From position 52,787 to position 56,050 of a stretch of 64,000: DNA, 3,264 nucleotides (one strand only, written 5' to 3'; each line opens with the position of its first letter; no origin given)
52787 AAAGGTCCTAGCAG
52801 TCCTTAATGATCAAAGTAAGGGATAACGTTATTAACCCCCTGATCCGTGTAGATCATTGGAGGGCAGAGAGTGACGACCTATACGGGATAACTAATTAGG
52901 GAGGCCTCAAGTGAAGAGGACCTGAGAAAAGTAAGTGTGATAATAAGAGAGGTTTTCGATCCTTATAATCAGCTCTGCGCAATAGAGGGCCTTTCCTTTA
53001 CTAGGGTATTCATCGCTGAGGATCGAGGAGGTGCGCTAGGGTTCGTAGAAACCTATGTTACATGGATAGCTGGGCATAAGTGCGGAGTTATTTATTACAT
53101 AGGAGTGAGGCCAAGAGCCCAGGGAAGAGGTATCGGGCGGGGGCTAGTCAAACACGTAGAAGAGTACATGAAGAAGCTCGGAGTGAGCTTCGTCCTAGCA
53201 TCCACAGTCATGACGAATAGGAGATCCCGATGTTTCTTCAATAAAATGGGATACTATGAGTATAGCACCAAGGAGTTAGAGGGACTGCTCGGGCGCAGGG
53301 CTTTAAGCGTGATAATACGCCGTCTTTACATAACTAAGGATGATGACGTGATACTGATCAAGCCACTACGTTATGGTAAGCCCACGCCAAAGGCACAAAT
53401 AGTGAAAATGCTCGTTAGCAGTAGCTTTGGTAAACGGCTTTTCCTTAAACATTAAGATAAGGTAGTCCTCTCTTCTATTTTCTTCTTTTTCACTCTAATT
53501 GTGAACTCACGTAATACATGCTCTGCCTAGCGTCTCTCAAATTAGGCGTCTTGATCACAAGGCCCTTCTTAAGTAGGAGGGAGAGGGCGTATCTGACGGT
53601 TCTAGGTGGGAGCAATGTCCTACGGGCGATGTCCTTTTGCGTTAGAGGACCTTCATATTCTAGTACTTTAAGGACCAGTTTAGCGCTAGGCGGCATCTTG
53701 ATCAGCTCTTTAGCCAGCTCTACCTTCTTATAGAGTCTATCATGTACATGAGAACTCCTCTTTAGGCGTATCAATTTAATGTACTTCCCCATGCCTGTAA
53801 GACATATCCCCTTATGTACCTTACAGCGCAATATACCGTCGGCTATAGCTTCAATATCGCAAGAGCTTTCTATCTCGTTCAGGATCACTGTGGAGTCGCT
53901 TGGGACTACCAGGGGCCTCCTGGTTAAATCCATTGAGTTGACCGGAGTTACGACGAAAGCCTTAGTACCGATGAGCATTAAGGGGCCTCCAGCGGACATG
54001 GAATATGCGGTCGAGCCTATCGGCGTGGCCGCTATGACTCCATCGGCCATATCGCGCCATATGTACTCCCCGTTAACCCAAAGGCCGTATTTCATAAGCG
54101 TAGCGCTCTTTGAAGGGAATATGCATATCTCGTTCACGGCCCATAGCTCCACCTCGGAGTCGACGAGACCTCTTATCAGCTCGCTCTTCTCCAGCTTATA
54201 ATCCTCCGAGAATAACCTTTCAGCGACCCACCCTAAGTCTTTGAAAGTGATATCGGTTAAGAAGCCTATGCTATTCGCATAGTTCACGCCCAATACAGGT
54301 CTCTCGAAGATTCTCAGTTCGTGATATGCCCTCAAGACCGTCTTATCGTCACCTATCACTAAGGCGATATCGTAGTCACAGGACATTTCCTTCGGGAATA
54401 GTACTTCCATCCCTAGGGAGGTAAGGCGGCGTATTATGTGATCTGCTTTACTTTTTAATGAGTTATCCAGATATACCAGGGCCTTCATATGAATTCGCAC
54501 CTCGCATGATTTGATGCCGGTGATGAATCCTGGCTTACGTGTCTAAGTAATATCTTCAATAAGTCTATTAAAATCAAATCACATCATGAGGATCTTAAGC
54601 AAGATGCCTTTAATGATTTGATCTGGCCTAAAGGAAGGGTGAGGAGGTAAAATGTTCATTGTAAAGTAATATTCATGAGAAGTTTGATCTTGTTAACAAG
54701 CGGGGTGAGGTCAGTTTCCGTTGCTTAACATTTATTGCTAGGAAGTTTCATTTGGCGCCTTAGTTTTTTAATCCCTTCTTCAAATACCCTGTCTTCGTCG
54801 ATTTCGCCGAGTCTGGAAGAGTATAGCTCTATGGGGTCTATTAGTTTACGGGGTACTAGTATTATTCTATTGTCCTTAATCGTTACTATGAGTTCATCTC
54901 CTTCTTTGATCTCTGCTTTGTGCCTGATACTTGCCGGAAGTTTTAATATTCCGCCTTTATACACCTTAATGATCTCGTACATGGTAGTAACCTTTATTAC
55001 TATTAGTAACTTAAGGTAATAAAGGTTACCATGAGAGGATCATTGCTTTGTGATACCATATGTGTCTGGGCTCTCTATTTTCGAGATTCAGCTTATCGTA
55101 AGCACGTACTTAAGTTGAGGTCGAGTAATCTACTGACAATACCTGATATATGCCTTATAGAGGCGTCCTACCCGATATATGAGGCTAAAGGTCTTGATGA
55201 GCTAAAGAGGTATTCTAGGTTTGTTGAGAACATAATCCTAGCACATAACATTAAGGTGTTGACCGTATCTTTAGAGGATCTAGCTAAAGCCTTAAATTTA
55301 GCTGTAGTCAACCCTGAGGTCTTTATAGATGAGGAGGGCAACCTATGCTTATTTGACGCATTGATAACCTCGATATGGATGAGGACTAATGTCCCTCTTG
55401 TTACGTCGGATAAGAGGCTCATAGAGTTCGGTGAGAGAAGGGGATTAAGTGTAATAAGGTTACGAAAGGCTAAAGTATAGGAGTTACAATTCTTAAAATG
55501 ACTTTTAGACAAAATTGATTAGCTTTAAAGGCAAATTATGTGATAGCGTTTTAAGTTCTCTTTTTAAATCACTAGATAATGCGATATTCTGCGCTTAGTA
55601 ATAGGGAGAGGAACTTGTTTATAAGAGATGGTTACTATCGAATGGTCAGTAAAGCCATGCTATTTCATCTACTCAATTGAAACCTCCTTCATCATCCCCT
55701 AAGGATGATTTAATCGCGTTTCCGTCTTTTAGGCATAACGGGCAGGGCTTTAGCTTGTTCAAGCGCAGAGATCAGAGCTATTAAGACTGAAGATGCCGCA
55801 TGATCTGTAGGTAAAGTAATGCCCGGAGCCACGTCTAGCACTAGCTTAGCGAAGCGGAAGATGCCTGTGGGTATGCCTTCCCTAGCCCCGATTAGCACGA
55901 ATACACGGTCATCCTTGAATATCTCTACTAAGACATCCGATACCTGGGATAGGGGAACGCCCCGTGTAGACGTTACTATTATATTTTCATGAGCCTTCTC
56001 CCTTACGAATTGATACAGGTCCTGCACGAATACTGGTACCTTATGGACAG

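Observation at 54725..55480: Divergently arranged AbrB-type antitoxin-like gene and PIN-domain gene sharing a 14-bp inverted-repeat operator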

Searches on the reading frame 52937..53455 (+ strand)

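Call 3: search_protein_families(library=pfam, proteins=[window:52937-53455:+], max_evalue=0.01)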
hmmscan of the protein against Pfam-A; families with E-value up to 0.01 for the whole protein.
window:52937-53455:+ (172 aa): 8 families
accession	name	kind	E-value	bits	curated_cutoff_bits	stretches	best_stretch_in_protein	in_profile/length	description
PF00583.31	Acetyltransf_1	-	5.5e-16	59.3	20.7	1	20-106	31-116/116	Acetyltransferase (GNAT) family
PF13508.13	Acetyltransf_7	-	2e-12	47.8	27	1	23-107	4-83/84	Acetyltransferase (GNAT) domain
PF08445.16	FR47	-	4e-10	40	22.1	1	39-111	11-82/86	FR47-like protein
PF13673.13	Acetyltransf_10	-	7e-07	29.7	23.6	1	25-109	34-110/128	Acetyltransferase (GNAT) domain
PF13302.13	Acetyltransf_3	-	0.0001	23.4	25.4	1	30-106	61-137/138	Acetyltransferase (GNAT) domain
PF13527.13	Acetyltransf_9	-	0.00045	20.6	25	1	48-88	71-111/127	Acetyltransferase (GNAT) domain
PF13420.13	Acetyltransf_4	-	0.0006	20.3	24.3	1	23-106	50-134/155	Acetyltransferase (GNAT) domain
PF14542.12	Acetyltransf_CG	-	0.0011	19.5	30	1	33-85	11-60/80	GCN5-related N-acetyl-transferase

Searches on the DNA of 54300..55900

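Call 56: search_rna_families(source=window, start=54300, end=55900, threshold=evalue, max_evalue=1)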
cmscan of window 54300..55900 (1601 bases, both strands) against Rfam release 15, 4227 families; matches with E-value up to 1: 3.
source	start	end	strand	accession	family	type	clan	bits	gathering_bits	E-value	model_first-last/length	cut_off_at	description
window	54970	55042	+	RF00828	mir-75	Gene; miRNA;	-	20.1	60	0.47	1-92/92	no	mir-75 microRNA precursor family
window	55645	55698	-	RF01304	sR5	Gene; snRNA; snoRNA; CD-box;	-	17.8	40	0.26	1-53/53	no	Small nucleolar RNA sR5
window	55644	55699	-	RF01139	sR2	Gene; snRNA; snoRNA; CD-box;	-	17.4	42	0.51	1-57/57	no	Small nucleolar RNA sR2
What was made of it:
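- No Rfam family reaches threshold (call 56).
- Tried and rejected: A mir-75 'hit' on the palindrome (20 bits against 60) only reflects the hairpin (call 56).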

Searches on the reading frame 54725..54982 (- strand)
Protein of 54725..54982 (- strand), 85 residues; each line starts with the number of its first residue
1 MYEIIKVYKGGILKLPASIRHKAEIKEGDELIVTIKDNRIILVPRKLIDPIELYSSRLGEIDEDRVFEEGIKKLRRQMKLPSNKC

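Call 3: search_protein_families(library=pfam, proteins=[window:54725-54982:-], max_evalue=0.01)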
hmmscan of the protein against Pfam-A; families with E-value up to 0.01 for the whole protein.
window:54725-54982:- (85 aa): 1 family
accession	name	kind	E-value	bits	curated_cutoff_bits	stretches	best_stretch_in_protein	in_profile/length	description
PF04014.23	MazE_antitoxin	-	3e-07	30.7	24.7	1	15-46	12-44/48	Antidote-toxin recognition MazE, bacterial antitoxin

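Call 27: search_solved_structures(query=window:54728-54982:-, max_evalue=1)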
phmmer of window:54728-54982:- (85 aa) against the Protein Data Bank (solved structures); distinct sequences matched with E-value up to 1: 5.
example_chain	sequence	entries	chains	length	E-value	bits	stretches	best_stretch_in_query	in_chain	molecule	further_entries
2l66_A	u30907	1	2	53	0.0019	21.7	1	3-44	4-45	Transcriptional regulator, AbrB family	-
5itj_A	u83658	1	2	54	0.002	21.6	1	3-44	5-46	AbrB family transcriptional regulator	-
5itm_A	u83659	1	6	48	0.0032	21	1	3-39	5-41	AbrB family transcriptional regulator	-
2kk4_A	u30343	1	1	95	0.25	15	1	27-79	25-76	Uncharacterized protein AF_2094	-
5zvd_B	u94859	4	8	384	0.53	13.9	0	4-43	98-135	389aa long hypothetical nucleolar protein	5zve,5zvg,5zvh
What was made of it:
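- On Stand-alone archaeal AbrB-family transcription regulators (Sulfolobus AbrB-family chains 2L66, 5ITJ): These chains are 48-54 aa and align only to residues 3-44 of the 85-aa protein (call 27).
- The closest solved AbrB-like chains are stand-alone Sulfolobus regulators, not antitoxins (call 27). The closest solved relatives of the AbrB domain are stand-alone Sulfolobus AbrB-family regulators (2L66, 5ITJ; call 27).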

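Call 29: search_protein_families(library=ncbifam, proteins=[window:54728-54982:-], max_evalue=1)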
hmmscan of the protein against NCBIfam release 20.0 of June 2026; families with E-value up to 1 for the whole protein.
window:54728-54982:- (85 aa): 6 families
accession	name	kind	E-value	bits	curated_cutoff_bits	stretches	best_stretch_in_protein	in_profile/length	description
TIGR01439.1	lp_hng_hel_AbrB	domain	1.8e-09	37.1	28.3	1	4-44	1-42/44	transcriptional regulator, AbrB family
NF040962.1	near_HgcAB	equivalog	0.00079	19.2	70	1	4-34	7-37/70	HgcAB-associated protein HgcC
NF006352.0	PRK08577.1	equivalog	0.0038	17.3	140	1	2-39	4-41/136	hypothetical protein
NF050106.1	TA_MazE_antitoxin_Deino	equivalog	0.0073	16.5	65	1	11-49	1-39/65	type II toxin-antitoxin system MazE family antitoxin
NF011150.0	PRK14560.1-1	equivalog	0.11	12.3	217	1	6-49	81-124/155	putative RNA-binding protein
NF047400.1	MazE_PemI_antitoxin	equivalog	0.13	12.2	50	1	13-50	11-44/68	type II toxin-antitoxin system PemI/MazE family antitoxin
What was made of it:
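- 54725..54982 (-): AbrB/SpoVT/MazE-type gene, 85 aa; candidate VapB-like antitoxin and repressor. N-terminal DNA-binding domain at about residues 1-46. C-terminal tail with the family-conserved motif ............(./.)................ PF04014 30.7 bits (call 3) and TIGR01439 37.1 bits (call 29).
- Pfam and NCBIfam hits are above the curated cut-offs (calls 3, 29).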

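Call 31: find_homologous_proteins(query=window:54728-54982:-)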
Query window:54728-54982:- (85 aa): 4 proteins with E <= 0.001 among 6 candidates.
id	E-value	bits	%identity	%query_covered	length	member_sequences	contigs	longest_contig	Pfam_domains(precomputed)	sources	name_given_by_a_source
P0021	8.3e-47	174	100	100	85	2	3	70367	PF04014.24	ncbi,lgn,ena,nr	ncbi:MAG: AbrB/MazE/SpoVT family DNA-binding domain-containing protein [Thermoprotei archaeon]|nr:Ab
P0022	2.1e-30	122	71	94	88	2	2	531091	PF04014.24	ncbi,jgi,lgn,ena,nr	ncbi:MAG: AbrB/MazE/SpoVT family DNA-binding domain-containing protein [archaeon GB-1867-005]|nr:Abr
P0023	4.3e-23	99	62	87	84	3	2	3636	PF04014.24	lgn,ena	-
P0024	1.6e-22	97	61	87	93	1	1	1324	PF04014.24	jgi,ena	-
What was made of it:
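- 54725..54982 (-): A protein 100% identical is annotated AbrB/MazE/SpoVT family, Thermoprotei archaeon MAG (call 31).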

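Call 32: find_encoding_contigs(protein=P0021, flank=3000, max_places=4)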
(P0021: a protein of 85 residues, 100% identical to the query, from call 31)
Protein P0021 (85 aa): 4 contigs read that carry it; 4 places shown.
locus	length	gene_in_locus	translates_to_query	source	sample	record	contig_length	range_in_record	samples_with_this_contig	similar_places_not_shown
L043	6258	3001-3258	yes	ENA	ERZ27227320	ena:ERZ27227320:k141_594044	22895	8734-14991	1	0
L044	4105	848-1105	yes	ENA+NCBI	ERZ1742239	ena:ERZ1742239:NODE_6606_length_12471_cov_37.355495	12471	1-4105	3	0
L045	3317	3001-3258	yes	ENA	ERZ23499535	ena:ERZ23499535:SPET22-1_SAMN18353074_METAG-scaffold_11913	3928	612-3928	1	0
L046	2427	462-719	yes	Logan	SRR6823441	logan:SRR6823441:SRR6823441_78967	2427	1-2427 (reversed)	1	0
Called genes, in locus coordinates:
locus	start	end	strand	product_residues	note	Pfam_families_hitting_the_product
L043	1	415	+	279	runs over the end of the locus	PF01261:AP_endonuc_2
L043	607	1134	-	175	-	PF04677:CwfJ_C_1 (weak), PF11969:DcpS_C, PF01230:HIT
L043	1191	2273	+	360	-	PF02926:THUMP, PF14419:SPOUT_MTase_2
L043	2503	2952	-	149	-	PF01850:PIN (weak)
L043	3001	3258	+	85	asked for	PF04014:MazE_antitoxin (weak)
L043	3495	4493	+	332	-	PF01513:NAD_kinase, PF20143:NAD_kinase_C, PF01047:MarR (weak), PF12802:MarR_2, PF13412:HTH_24 (weak)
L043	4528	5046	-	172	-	PF00583:Acetyltransf_1, PF13673:Acetyltransf_10 (weak), PF13508:Acetyltransf_7, PF08445:FR47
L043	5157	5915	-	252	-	PF00156:Pribosyltran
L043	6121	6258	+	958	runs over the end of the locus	PF13620:CarboxypepD_reg (weak), PF13715:CarbopepD_reg_2 (faint), PF17210:SdrD_B (faint), PF11974:bMG3 (weak), PF13620:CarboxypepD_reg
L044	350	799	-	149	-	PF01850:PIN (weak)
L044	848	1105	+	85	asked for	PF04014:MazE_antitoxin (weak)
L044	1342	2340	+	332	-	PF01513:NAD_kinase, PF20143:NAD_kinase_C, PF01047:MarR (weak), PF12802:MarR_2, PF13412:HTH_24 (weak)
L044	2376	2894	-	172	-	PF00583:Acetyltransf_1, PF13673:Acetyltransf_10 (weak), PF13508:Acetyltransf_7, PF08445:FR47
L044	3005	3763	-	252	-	PF00156:Pribosyltran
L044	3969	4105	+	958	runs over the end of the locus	PF08308:PEGA (faint), PF13620:CarboxypepD_reg (weak), PF13715:CarbopepD_reg_2 (faint), PF11974:bMG3 (weak), PF13620:CarboxypepD_reg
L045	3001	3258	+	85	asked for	PF04014:MazE_antitoxin (weak)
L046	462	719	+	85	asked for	PF04014:MazE_antitoxin (weak)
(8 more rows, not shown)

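Call 70: predict_structure(alignment_id=A2)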
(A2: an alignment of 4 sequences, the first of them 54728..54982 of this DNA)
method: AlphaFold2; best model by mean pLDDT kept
length: 85 residues; sequences in the alignment: 4
mean_pLDDT: 55.8   pTM: 0.36
mean pLDDT of the five models: 55.8, 53.0, 51.0, 48.1, 46.4
residues with pLDDT >= 90: 0; 70-90: 0; 50-70: 66; < 50: 19
segments of 3 or more residues with pLDDT < 50: 52-60, 80-85
pLDDT, mean of each block of 10 residues (from residue 1): 55 61 62 57 55 47 61 57 37
secondary structure, 60 per line:
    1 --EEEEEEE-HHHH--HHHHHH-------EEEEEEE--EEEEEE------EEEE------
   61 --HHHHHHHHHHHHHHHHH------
elements in order: E3-9 H11-14 H17-22 E30-36 E39-44 E51-54 H63-79
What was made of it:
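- Tried and rejected: The AbrB monomer model is too poor to use, at pLDDT 55.8 (call 70).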
